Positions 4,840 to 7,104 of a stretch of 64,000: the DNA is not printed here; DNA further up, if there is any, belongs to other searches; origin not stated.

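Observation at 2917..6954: Divergently transcribed pair of ~650-aa orphan proteins forming a low-GC island beside the ATP synthase operon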

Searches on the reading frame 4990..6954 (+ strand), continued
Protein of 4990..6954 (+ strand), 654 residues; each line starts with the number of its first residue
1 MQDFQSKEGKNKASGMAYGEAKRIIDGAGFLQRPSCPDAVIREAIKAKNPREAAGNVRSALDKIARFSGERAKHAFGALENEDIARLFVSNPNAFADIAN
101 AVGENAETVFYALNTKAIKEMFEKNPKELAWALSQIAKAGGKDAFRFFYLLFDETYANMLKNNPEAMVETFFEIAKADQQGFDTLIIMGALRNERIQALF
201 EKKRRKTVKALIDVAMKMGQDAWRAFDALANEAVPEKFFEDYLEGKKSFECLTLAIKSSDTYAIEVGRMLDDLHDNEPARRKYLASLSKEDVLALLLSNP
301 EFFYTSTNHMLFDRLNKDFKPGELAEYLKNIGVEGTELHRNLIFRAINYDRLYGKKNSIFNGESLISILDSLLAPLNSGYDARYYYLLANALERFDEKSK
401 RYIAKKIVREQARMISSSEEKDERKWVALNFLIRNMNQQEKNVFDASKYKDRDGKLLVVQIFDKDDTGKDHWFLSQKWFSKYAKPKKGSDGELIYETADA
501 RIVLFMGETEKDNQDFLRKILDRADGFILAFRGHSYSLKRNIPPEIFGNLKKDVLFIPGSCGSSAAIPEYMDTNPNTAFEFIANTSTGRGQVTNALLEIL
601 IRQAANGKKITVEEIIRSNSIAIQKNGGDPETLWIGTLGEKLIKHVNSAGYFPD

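Call 36: find_encoding_contigs(protein=P0009, flank=8000, max_places=2)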
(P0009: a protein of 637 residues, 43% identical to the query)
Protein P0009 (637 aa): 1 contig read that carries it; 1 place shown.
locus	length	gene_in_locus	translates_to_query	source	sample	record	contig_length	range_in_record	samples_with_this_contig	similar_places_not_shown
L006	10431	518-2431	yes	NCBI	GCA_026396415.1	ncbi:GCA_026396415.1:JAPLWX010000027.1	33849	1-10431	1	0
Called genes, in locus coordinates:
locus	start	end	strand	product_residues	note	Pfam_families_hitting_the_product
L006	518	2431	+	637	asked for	-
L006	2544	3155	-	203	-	PF00081:Sod_Fe_N, PF02777:Sod_Fe_C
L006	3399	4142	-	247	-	PF09754:PAC2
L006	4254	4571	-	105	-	-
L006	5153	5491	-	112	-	-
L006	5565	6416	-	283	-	PF00215:OMPdecase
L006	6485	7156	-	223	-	PF00156:Pribosyltran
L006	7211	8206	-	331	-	PF08544:GHMP_kinases_C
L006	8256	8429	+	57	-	-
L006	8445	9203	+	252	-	-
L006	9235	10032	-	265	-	PF13424:TPR_12 (faint), PF13432:TPR_16 (faint), PF00515:TPR_1 (faint), PF07719:TPR_2 (faint), PF13181:TPR_8 (faint)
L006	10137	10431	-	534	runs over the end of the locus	PF06418:CTP_synth_N, PF00117:GATase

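Call 43: search_protein_families(library=pfam, alignment_id=A1, max_evalue=10)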
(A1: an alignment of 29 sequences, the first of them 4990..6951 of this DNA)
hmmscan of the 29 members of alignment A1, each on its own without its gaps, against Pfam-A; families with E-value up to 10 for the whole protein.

A. member 1, window:4990-6951:+ (654 aa): 1 family
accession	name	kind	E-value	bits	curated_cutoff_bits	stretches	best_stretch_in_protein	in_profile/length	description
PF02236.22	Viral_DNA_bi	-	0.16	12.6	23.5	1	223-271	20-66/79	Viral DNA-binding protein, all alpha domain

B. families by the number of members that match (of 29 scanned): 49 families (the first 25 are shown)
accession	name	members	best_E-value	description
PF09280.16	XPC-binding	3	2.8e-26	XPC-binding domain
PF11242.13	DUF2774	3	0.022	Protein of unknown function (DUF2774)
PF18472.7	HP1451_C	2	9.2e-16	HP1451 C-terminal domain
PF04431.18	Pec_lyase_N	2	9.3e-06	Pectate lyase, N terminus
PF18929.5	DUF5678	2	0.00021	Family of unknown function (DUF5678)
PF07862.16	Nif11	2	0.001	Nif11 domain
PF12654.12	DUF3786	2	0.026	Domain of unknown function (DUF3786)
PF10878.14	DUF2672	1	1.2e-06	Protein of unknown function (DUF2672)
PF08129.17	Antimicrobial17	1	0.00029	Alpha/beta enterocin family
PF06109.18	HlyE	1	0.00029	Haemolysin E (HlyE)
PF21912.2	Glyco_transf_99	1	0.00046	Glycosyltransferase 99 family N-terminal domain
PF12083.13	DUF3560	1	0.00046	Domain of unknown function (DUF3560)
PF16917.10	BPL_LplA_LipB_2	1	0.0057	Biotin/lipoate A/B protein ligase family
PF20541.3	DUF6756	1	0.0081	Family of unknown function (DUF6756)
PF11983.13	FtsA_C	1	0.013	Cell division protein FtsA, C-terminal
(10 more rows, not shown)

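Call 44: search_protein_families(library=pfam, proteins=[P0014, P0023, P0008, P0021], max_evalue=0.01)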
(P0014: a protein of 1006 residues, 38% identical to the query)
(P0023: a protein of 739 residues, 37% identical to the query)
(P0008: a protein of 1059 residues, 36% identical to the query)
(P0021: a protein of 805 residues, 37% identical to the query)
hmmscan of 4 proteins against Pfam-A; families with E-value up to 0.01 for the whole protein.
P0014 (1006 aa): 6 families
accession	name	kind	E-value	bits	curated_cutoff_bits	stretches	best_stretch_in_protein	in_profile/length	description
PF09280.16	XPC-binding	-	2.8e-26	91.4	26.4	0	232-251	33-52/57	XPC-binding domain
PF18472.7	HP1451_C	-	9.2e-16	58.1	25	0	170-186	41-57/67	HP1451 C-terminal domain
PF10878.14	DUF2672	-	1.2e-06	28.9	27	0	414-435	14-35/53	Protein of unknown function (DUF2672)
PF12083.13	DUF3560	-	0.00046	20.7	27.2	0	460-507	65-112/124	Domain of unknown function (DUF3560)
PF07862.16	Nif11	-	0.001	19.7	23.8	0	334-360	14-42/48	Nif11 domain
PF18929.5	DUF5678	-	0.0019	18.4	23.2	0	171-186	1-16/49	Family of unknown function (DUF5678)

P0023 (739 aa): 5 families
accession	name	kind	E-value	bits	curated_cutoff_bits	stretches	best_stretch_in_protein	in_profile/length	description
PF18472.7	HP1451_C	-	1.9e-11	44.2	25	0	231-246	42-57/67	HP1451 C-terminal domain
PF09280.16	XPC-binding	-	9.4e-07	28.8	26.4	0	152-172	33-53/57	XPC-binding domain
PF18929.5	DUF5678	-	0.00021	21.5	23.2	0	232-245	2-15/49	Family of unknown function (DUF5678)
PF21912.2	Glyco_transf_99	-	0.00046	20.8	27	0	47-112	64-130/179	Glycosyltransferase 99 family N-terminal domain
PF20541.3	DUF6756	-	0.0081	16.5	27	0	114-178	22-85/160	Family of unknown function (DUF6756)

P0008 (1059 aa): 0 families

P0021 (805 aa): 1 family
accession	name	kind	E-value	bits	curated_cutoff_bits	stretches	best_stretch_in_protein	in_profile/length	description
PF04431.18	Pec_lyase_N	-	9.3e-06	26.3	26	0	180-201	22-43/53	Pectate lyase, N terminus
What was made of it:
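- Tried and rejected: The XPC-binding and HP1451_C Pfam 'hits' in longer B homologues are artefacts of summed short repeat matches (call 44).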

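Call 46: find_related_loci(query=A1, collection=viral_contigs, flank=8000)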
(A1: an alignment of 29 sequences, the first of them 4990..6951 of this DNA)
Query A1 (654 aa) in viral_contigs; peptide patterns used: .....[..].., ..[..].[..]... (x = any residue, [..] = any of these).
23 stretches matched a pattern, but none encodes a relative of the query by tblastn (E <= 1e-3).

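Call 48: find_related_loci(query=A1, collection=metagenome_contigs, flank=6000)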
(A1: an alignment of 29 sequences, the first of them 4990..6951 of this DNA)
Query A1 (654 aa) in metagenome_contigs; peptide patterns used: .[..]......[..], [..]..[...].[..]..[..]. (x = any residue, [..] = any of these).
311 stretches matched a pattern; 30 encode a relative of the query (tblastn E <= 1e-3); 29 distinct loci.
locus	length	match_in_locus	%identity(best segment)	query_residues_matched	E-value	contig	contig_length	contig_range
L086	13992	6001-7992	40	60-646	1e-139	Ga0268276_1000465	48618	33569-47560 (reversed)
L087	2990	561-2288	41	94-646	1e-138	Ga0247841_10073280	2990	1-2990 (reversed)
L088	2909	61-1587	43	169-646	5e-131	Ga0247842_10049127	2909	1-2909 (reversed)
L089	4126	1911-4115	41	21-576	6e-126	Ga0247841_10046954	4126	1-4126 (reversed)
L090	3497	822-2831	37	38-646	6e-124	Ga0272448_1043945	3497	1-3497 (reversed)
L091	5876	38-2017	36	57-646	5e-119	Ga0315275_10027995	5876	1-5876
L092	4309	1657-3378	38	36-647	2e-119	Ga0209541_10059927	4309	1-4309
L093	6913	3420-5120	38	93-647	2e-117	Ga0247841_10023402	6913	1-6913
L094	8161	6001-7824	38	61-653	4e-113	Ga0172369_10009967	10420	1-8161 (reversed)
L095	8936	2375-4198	38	61-653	4e-113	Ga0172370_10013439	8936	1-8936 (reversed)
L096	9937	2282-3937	39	37-646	9e-113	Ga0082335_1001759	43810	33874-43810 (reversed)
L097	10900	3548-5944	35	44-651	4e-105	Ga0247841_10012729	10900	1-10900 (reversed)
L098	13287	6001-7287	43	238-647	4e-104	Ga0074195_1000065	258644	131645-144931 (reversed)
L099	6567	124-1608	39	93-645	1e-103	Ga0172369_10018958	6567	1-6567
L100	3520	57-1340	42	209-646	4e-105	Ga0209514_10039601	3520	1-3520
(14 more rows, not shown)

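Call 51: search_protein_families(library=pfam, proteins=[L096:909-2174:+, L099:1701-3041:+, L086:8021-10603:-, L086:10657-13140:+, L092:1-1515:-, L093:5264-6913:+, L098:7357-9069:+], max_evalue=0.001)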
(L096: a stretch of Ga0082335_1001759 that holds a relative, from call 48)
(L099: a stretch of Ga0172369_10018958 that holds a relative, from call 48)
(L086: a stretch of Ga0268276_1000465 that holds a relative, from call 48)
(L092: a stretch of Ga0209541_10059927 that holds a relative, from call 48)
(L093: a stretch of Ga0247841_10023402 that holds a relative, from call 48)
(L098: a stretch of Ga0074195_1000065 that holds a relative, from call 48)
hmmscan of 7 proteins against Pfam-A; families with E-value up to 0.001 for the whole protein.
L096:909-2174:+ (421 aa): 3 families
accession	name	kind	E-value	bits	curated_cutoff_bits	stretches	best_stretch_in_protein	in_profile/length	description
PF13173.12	AAA_14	-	2.1e-35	122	27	1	57-178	4-129/129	AAA domain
PF13635.12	DUF4143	-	5.2e-18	65.7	28.1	1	221-359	2-153/160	Domain of unknown function (DUF4143)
PF01637.24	ATPase_2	-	0.00068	19.9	33.2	0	54-87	19-53/225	ATPase domain predominantly from Archaea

L099:1701-3041:+ (446 aa): 2 families
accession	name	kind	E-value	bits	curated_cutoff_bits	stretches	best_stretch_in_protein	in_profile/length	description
PF13173.12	AAA_14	-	3.6e-32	111.5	27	1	54-189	3-129/129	AAA domain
PF13635.12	DUF4143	-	5.4e-14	52.7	28.1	1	253-394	2-156/160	Domain of unknown function (DUF4143)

L086:8021-10603:- (860 aa): 7 families
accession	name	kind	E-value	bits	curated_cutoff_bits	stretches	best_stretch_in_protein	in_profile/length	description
PF00122.25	E1-E2_ATPase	-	2.6e-42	144.8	28.1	1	117-310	2-180/181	E1-E2 ATPase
PF00689.26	Cation_ATPase_C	-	2.9e-39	135.1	27.3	1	684-856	1-175/175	Cation transporting ATPase, C-terminus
PF00702.32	Hydrolase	-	9.1e-20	72.3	26.4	1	330-613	4-190/191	haloacid dehalogenase-like hydrolase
PF00690.31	Cation_ATPase_N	-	8.6e-11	41.8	20.4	1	20-76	11-68/69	Cation transporter/ATPase, N-terminus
PF12710.13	HAD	-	6.7e-06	27.1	27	1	477-611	58-189/189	haloacid dehalogenase-like hydrolase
PF08282.18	Hydrolase_3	-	8.7e-06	26.1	20.9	1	586-643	195-251/255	haloacid dehalogenase-like hydrolase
PF13246.12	Cation_ATPase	-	0.00043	20.7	21.7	1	383-449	22-88/91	Cation transport ATPase (P-type)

L086:10657-13140:+ (827 aa): 5 families
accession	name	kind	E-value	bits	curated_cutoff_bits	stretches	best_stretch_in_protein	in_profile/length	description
PF00122.25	E1-E2_ATPase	-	1.3e-40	139.3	28.1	1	137-309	6-179/181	E1-E2 ATPase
PF00702.32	Hydrolase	-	1.1e-21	78.6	26.4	1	328-591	2-190/191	haloacid dehalogenase-like hydrolase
PF00690.31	Cation_ATPase_N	-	1.2e-13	50.9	20.4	1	28-93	2-69/69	Cation transporter/ATPase, N-terminus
PF08282.18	Hydrolase_3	-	7e-07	29.7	20.9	1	566-613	197-244/255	haloacid dehalogenase-like hydrolase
PF13246.12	Cation_ATPase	-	1.2e-05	25.7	21.7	1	376-437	22-89/91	Cation transport ATPase (P-type)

L092:1-1515:- (505 aa): 3 families
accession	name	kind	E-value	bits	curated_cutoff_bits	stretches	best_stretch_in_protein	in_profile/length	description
PF00122.25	E1-E2_ATPase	-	3.4e-49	167.3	28.1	1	121-315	1-181/181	E1-E2 ATPase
PF13246.12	Cation_ATPase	-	2.5e-24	85.6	21.7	1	390-474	1-91/91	Cation transport ATPase (P-type)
PF00690.31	Cation_ATPase_N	-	1.4e-18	66.7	20.4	1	8-75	1-69/69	Cation transporter/ATPase, N-terminus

L093:5264-6913:+ (550 aa): 2 families
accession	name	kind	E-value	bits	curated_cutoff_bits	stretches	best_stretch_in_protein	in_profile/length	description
PF00749.27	tRNA-synt_1c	-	9.8e-80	268.2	23.4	1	96-417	2-313/314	tRNA synthetases class I (E and Q), catalytic domain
PF03950.23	tRNA-synt_1c_C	-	9.8e-17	61.4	23.9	1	421-502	2-90/91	tRNA synthetases class I (E and Q), anti-codon binding domain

L098:7357-9069:+ (570 aa): 3 families
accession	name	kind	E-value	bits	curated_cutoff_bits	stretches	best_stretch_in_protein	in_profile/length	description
PF00749.27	tRNA-synt_1c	-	4.8e-83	279.1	23.4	1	96-399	2-313/314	tRNA synthetases class I (E and Q), catalytic domain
PF03950.23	tRNA-synt_1c_C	-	6.4e-16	58.8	23.9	1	403-476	2-77/91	tRNA synthetases class I (E and Q), anti-codon binding domain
PF20974.2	tRNA-synt_1c_C2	-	1.3e-11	45.4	23.9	1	494-557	1-69/69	tRNA synthetases class I (E and Q), anti-codon binding domain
